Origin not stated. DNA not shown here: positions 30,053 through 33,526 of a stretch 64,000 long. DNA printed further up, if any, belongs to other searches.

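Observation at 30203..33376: Single polypeptide fusing a cytoplasmic GT2 transferase to a giant polytopic, YfhO/GT-C-like module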

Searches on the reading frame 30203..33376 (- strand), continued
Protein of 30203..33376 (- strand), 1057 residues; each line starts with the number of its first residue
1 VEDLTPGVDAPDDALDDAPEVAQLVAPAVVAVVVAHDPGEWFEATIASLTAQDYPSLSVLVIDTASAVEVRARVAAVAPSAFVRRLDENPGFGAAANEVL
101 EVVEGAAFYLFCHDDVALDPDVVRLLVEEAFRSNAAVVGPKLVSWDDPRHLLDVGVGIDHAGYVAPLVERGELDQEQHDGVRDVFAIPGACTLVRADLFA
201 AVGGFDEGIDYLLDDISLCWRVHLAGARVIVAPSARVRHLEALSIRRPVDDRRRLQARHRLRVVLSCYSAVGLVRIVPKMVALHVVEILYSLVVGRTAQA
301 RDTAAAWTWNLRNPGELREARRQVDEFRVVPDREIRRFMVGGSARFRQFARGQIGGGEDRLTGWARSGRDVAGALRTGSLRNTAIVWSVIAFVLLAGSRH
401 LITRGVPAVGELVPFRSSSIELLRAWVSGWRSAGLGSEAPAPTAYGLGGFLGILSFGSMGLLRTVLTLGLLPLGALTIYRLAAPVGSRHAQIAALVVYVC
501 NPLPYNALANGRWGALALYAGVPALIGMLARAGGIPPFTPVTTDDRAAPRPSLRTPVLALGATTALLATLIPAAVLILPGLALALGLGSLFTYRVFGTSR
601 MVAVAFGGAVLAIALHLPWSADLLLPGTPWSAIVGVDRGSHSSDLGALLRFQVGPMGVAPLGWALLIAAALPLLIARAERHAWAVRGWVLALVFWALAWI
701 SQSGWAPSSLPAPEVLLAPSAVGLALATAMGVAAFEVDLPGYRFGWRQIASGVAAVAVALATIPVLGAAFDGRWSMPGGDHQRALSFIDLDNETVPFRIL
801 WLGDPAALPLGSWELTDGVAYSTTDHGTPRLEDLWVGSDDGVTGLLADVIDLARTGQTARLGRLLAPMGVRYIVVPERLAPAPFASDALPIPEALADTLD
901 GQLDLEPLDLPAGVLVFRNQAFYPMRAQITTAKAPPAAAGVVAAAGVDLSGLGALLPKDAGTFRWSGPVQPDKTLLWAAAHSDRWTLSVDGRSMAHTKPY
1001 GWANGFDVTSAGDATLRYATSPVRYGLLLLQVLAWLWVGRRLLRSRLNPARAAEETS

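Call 29: find_related_loci(query=A2, collection=genome_contigs, flank=6000)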
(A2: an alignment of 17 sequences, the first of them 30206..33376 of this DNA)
Query A2 (1057 aa) in genome_contigs; peptide patterns used: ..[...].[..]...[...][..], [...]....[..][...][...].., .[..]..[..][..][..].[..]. (x = any residue, [..] = any of these).
600 stretches matched a pattern (row limit reached: there are more); 565 encode a relative of the query (tblastn E <= 1e-3); the best 80 are kept; 80 distinct loci.
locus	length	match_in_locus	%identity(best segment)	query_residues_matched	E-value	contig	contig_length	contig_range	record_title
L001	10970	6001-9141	76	5-1054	0e+0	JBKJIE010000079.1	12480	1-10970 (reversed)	MAG: Acidimicrobiales bacterium isolate ant_bin.146 S1Ck117_6232836_flag_0_multi_24.9806_len_12480, whole genome shotgun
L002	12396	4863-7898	69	36-1054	0e+0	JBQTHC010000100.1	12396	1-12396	MAG: Microthrixaceae bacterium isolate SAW230 c_000000123098, whole genome shotgun sequence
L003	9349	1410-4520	63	1-1049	0e+0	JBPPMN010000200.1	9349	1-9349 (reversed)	MAG: Acidimicrobiales bacterium isolate BIOS2019_out_072 k131_166736, whole genome shotgun sequence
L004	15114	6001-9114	60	12-1048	0e+0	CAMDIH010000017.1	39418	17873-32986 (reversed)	MAG: Candidatus Microthrix parvicella RN1 isolate TH-08apr19-254 genome assembly, contig: TH-08apr19-C2486, whole genome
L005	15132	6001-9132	51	27-1055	0e+0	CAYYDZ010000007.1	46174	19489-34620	MAG TPA_asm: uncultured Microthrixaceae bacterium isolate binchicken_co245_310 genome assembly, contig: NODE_574_length_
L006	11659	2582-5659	50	36-1055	0e+0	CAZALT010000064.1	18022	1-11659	MAG TPA_asm: uncultured Rhabdothermincola sp. isolate SRP344714_co2_478 genome assembly, contig: NODE_8016_length_18022_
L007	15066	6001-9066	51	27-1035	0e+0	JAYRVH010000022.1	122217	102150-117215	MAG: Acidimicrobiales bacterium isolate NJ_NJASGE3bin.16 k141_345095, whole genome shotgun sequence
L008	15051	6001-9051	67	39-1054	0e+0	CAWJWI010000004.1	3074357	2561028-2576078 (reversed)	MAG: uncultured Microthrixaceae bacterium isolate MFD01275.bin.2.210 genome assembly, contig: contig_4375, whole genome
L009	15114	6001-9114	49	8-1048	0e+0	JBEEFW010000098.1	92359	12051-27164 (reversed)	MAG: Acidimicrobiaceae bacterium isolate BP_92 scaffold_3025410, whole genome shotgun sequence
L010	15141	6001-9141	47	3-1047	0e+0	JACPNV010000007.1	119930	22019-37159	MAG: Actinomycetota bacterium isolate NC_groundwater_584_Pr5_B-0.1um_68_12 alan_book_18_scaffold_156779, whole genome sh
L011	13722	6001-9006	49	36-1035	0e+0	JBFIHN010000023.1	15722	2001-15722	MAG: Acidimicrobiales bacterium isolate Mix_sand11.2021.09.Z.22 k141_553583_length_15722_cov_22.1313, whole genome shotg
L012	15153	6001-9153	46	8-1048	0e+0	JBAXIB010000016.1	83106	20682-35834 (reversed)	MAG: Actinomycetes bacterium isolate ELA338 MAG338_16, whole genome shotgun sequence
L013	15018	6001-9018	47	36-1036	0e+0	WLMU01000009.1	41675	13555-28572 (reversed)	MAG: Actinomycetota bacterium isolate UFOp-RH-20apr16-428 RH-20apr16-428-c9, whole genome shotgun sequence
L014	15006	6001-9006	48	36-1035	0e+0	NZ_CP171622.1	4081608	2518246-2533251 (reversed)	Actinospongicola halichondriae strain Hal317 chromosome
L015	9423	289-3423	47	8-1048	0e+0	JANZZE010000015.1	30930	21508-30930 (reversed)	MAG: Acidimicrobiales bacterium isolate SKW114 NODE_14_length_30930_cov_3.951577, whole genome shotgun sequence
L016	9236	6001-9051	47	36-1047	0e+0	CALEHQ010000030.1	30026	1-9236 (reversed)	MAG TPA_asm: uncultured actinobacterium isolate ERR2206794_bin.153_CONCOCT_v1.1_MAG genome assembly, contig: ERZ891134.5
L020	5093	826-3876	47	36-1047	0e+0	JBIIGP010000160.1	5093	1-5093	MAG: Acidimicrobiales bacterium isolate ME2001-07-16D8pf_3300042503_group1_bin19 Rohwer_bin115_scaffold_22426_c1, whole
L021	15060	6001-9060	48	36-1057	0e+0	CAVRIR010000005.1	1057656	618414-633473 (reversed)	MAG: uncultured Acidimicrobiia bacterium isolate MFD05841.bin.1.39 genome assembly, contig: contig_33300, whole genome s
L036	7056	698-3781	45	36-1057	0e+0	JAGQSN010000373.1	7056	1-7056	MAG: Acidimicrobiales bacterium isolate HKST-UBA08 2012-05-30_1_(paired)_contig_176165, whole genome shotgun sequence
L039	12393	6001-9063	48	36-1047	0e+0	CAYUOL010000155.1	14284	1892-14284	MAG TPA_asm: uncultured Iamiaceae bacterium isolate SRP262948_co1_175 genome assembly, contig: NODE_4200_length_14284_co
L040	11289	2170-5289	46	23-1057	0e+0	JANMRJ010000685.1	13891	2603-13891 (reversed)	MAG: Acidimicrobiales bacterium isolate OTE_51_concoct_281_sub OTE_51_k141_4872792, whole genome shotgun sequence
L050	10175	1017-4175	44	22-1057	0e+0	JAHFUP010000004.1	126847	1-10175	MAG: Acidimicrobiia bacterium isolate nzgw82 NODE_109_length_126848_cov_68.935594, whole genome shotgun sequence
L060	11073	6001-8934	43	36-1022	0e+0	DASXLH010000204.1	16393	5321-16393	MAG TPA_asm: Acidimicrobiales bacterium isolate SMAG_U5297 k141_3189131, whole genome shotgun sequence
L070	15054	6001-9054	41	26-1047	0e+0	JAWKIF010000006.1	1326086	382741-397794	MAG: Microthrixaceae bacterium isolate AC1.96 AC1.96.fa-6, whole genome shotgun sequence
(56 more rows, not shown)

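Call 30: predict_structure(alignment_id=A1)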
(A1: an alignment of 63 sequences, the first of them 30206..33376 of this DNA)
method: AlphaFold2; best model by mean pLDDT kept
length: 1057 residues; sequences in the alignment: 63
mean_pLDDT: 78.8   pTM: 0.67
mean pLDDT of the five models: 78.8, 78.1, 78.1, 73.5, 73.4
residues with pLDDT >= 90: 291; 70-90: 530; 50-70: 128; < 50: 108
segments of 3 or more residues with pLDDT < 50: 1-11, 13-24, 139-155, 168-189, 232-245, 356-358, 360-362, 364-370, 541-547, 1051-1057
pLDDT, mean of each block of 10 residues (from residue 1): 39 45 66 85 85 87 88 89 87 81 84 70 74 58 40 54 61 42 41 78 78 72 73 40 47 75 87 85 81 73 85 83 85 75 68 52 48 55 80 81 83 90 89 84 92 92 90 92 86 87 84 91 95 80 46 87 95 94 95 88 96 93 79 73 73 68 76 83 93 92 79 90 91 75 56 63 67 70 87 91 83 83 89 78 85 90 93 90 77 86 92 89 92 83 83 87 89 92 93 92 92 93 91 94 75 40
secondary structure, 60 per line:
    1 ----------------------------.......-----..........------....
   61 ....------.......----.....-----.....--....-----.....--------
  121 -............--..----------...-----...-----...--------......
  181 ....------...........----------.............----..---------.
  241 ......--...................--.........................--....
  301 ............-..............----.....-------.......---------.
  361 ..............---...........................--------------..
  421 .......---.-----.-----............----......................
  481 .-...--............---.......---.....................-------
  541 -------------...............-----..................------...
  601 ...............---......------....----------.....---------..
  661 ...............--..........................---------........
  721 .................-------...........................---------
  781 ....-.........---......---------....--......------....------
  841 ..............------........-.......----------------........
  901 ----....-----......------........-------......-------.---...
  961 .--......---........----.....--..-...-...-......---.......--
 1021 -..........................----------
elements in order (helices of 4 or more, strands of 3 or more residues): E29-35 H41-50 E57-64 H71-77 E82-86 H92-96 H99-102 E108-112 H122-133 E156-158 E164-166 H175-184 E191-195 H196-201 H212-224 H240-246 H249-267 H270-294 H297-312 H314-327 H332-336 H344-350 H360-374 H378-404 H419-427 H443-454 H459-481 H488-499 H503-509 H513-533 H554-568 H574-591 H598-615 H619-624 H631-634 H645-649 H659-675 H678-703 H713-737 H745-771 H781-784 H786-794 E798-803 E813-816 E819-824 H831-834 H841-854 H861-868 E870-876 H893-900 E905-908 E914-919 E926-930 H941-946 E958-961 E964-969 E973-980 E985-989 E995-997 E1003-1008 E1012-1018 H1022-1047

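Call 35: fold_search(model_id=the predicted structure, library=pdb)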
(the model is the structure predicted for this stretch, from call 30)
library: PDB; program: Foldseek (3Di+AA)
matches with E <= 10: 1073; with E <= 0.001: 124
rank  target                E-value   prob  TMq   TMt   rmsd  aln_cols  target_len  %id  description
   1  6w98_A                9.2e-08  1.00  0.31  0.26  20.9       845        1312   14  Single-Particle Cryo-EM Structure of Arabinofuranosyltransferase AftD from Mycobacteria (released 2020-05-13)
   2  6yv7_A                1.8e-06  1.00  0.18  0.49  12.1       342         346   18  Mannosyltransferase PcManGT from Pyrobaculum calidifontis (released 2020-07-22)
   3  6yv7_B                2.1e-06  1.00  0.17  0.47  12.8       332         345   17  Mannosyltransferase PcManGT from Pyrobaculum calidifontis (released 2020-07-22)
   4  6wby                  2.1e-06  1.00  0.30  0.26  21.5       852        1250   14  Single-Particle Cryo-EM Structure of Arabinofuranosyltransferase AftD from Mycobacteria, Mutant R1389S Class 2 (released 2020-05-13)
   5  6e7i_A                2.2e-06  1.00  0.19  0.39  10.2       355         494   13  Human ppGalNAcT2 I253A/L310A Mutant with EA2 and UDP (released 2020-01-29)
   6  6egs_A                2.7e-06  1.00  0.19  0.38   9.0       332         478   13  Crystal structure of the GalNAc-T2 F104S mutant in complex with UDP-GalNAc (released 2018-04-11)
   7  6p61_B                5.0e-06  1.00  0.14  0.73   7.4       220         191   17  Structure of a Glycosyltransferase from Leptospira borgpetersenii serovar Hardjo-bovis (strain JB197) (released 2019-07-10)
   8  6nqt_F                6.4e-06  1.00  0.18  0.37   5.9       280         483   15  GalNac-T2 soaked with UDP-sugar (released 2020-01-29)
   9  2ffu_A                7.0e-06  1.00  0.20  0.39   6.4       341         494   13  Crystal Structure of Human ppGalNAcT-2 complexed with UDP and EA2 (released 2006-01-31)
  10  9gzk_C                7.0e-06  1.00  0.16  0.28  15.2       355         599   14  Crystal structure of the L. monocytogenes RmlT in complex with 4-RboP-(CH2)6NH2 (released 2024-12-18)
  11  8bz7_C                7.6e-06  1.00  0.17  0.28  12.7       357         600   12  Crystal structure of the L. monocytogenes RmlT in complex with TDP-rhamnose (released 2023-12-27)
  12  8bz7_E                8.0e-06  1.00  0.16  0.26  14.7       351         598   16  Crystal structure of the L. monocytogenes RmlT in complex with TDP-rhamnose (released 2023-12-27)
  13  4d0z_F                8.7e-06  1.00  0.20  0.40   9.1       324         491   13  GalNAc-T2 crystal soaked with UDP-5SGalNAc, mEA2 and manganese (Higher resolution dataset) (released 2014-05-28)
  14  5fv9_A                9.1e-06  1.00  0.18  0.36   6.7       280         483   14  Crystal structure of GalNAc-T2 in complex with compound 16d (released 2016-03-09)
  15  5tzi                  9.5e-06  1.00  0.16  0.44  12.3       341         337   15  Crystal structure of S. aureus TarS 1-349 (released 2017-01-04)
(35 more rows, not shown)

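Call 38: search_solved_structures(query=A2, max_evalue=10)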
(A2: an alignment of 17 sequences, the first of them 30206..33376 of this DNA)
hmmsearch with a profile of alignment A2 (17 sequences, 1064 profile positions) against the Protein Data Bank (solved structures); distinct sequences matched with E-value up to 10: 28.
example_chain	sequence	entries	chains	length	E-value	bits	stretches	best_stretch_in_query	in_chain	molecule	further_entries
8vh7_A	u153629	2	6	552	2.6e-07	32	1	14-96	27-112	Heparosan synthase B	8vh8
8viw_A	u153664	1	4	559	2.7e-07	32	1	14-96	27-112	Heparosan synthase B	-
2z87_A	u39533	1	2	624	9.1e-06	26.9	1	17-124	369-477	Chondroitin synthase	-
2z86_A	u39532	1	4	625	9.2e-06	26.9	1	17-124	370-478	Chondroitin synthase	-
3bcv_A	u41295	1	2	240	1e-05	26.7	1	21-122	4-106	Putative glycosyltransferase protein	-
6yv7_B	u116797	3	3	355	5.5e-05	24.3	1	17-99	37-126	Glycosyl transferase, family 2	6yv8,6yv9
6yv7_A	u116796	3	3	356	5.6e-05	24.3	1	17-99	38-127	Glycosyl transferase, family 2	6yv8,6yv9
3l7m_A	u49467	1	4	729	0.00019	22.5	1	26-121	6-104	Teichoic acid biosynthesis protein F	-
3l7j_A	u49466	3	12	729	0.00019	22.5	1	26-121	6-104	Teichoic acid biosynthesis protein F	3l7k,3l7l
3l7i_A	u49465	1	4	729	0.00019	22.5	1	26-121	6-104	Teichoic acid biosynthesis protein F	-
5tze_C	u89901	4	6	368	0.00058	20.9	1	26-110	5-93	Glycosyl transferase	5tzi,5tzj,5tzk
5tz8_A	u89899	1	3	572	0.0012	19.9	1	26-110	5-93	Glycosyl transferase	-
4fix_A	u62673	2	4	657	0.0027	18.7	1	84-169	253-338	UDP-galactofuranosyl transferase GlfT2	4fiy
6p61_A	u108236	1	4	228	0.0038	18.2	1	13-94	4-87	Glycosyltransferase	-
9omj_A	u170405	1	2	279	0.028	15.3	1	24-128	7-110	Glycosyltransferase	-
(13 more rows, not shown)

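Call 42: search_protein_families(library=pfam, alignment_id=A2, max_evalue=10)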
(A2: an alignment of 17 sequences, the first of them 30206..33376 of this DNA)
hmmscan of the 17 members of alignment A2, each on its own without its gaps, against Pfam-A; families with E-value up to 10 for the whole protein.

A. member 1, window:30206-33376:- (1057 aa): 6 families
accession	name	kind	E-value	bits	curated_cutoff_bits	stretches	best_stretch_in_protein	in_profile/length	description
PF13641.12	Glyco_tranf_2_3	-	1.5e-12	48.5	27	1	27-244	1-216/230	Glycosyltransferase like family 2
PF00535.33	Glycos_transf_2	-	6.7e-11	42.9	23.3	1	32-148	3-121/168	Glycosyl transferase family 2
PF13632.12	Glyco_trans_2_3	-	7.9e-07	29.5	27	1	113-258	6-138/198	Glycosyl transferase family group 2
PF13506.12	Glyco_transf_21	-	0.0028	17.6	21.7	1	187-237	102-152/174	Glycosyl transferase family 21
PF11492.14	Dicistro_VP4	-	0.099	13.1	22.6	1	749-770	17-38/57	Cricket paralysis virus, VP4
PF14934.11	TMEM254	-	9.9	7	23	1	271-309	37-77/91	Transmembrane protein 254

B. families by the number of members that match (of 17 scanned): 11 families
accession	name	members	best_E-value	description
PF13641.12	Glyco_tranf_2_3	17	1.7e-18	Glycosyltransferase like family 2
PF00535.33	Glycos_transf_2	17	9e-15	Glycosyl transferase family 2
PF13632.12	Glyco_trans_2_3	17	6.1e-11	Glycosyl transferase family group 2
PF13506.12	Glyco_transf_21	8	0.0011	Glycosyl transferase family 21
PF10111.15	Glyco_tranf_2_2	3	0.0029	Glycosyltransferase like family 2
PF05120.17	GvpG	1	0.014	Gas vesicle protein G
PF11492.14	Dicistro_VP4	1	0.099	Cricket paralysis virus, VP4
PF14417.12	MEDS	1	0.15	MEDS: MEthanogen/methylotroph, DcmR Sensory domain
PF02709.20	Glyco_transf_7C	1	0.16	N-terminal domain of galactosyltransferase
PF09584.15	Phageshock_PspD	1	0.9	Phage shock protein PspD (Phageshock_PspD)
PF14934.11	TMEM254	1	9.9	Transmembrane protein 254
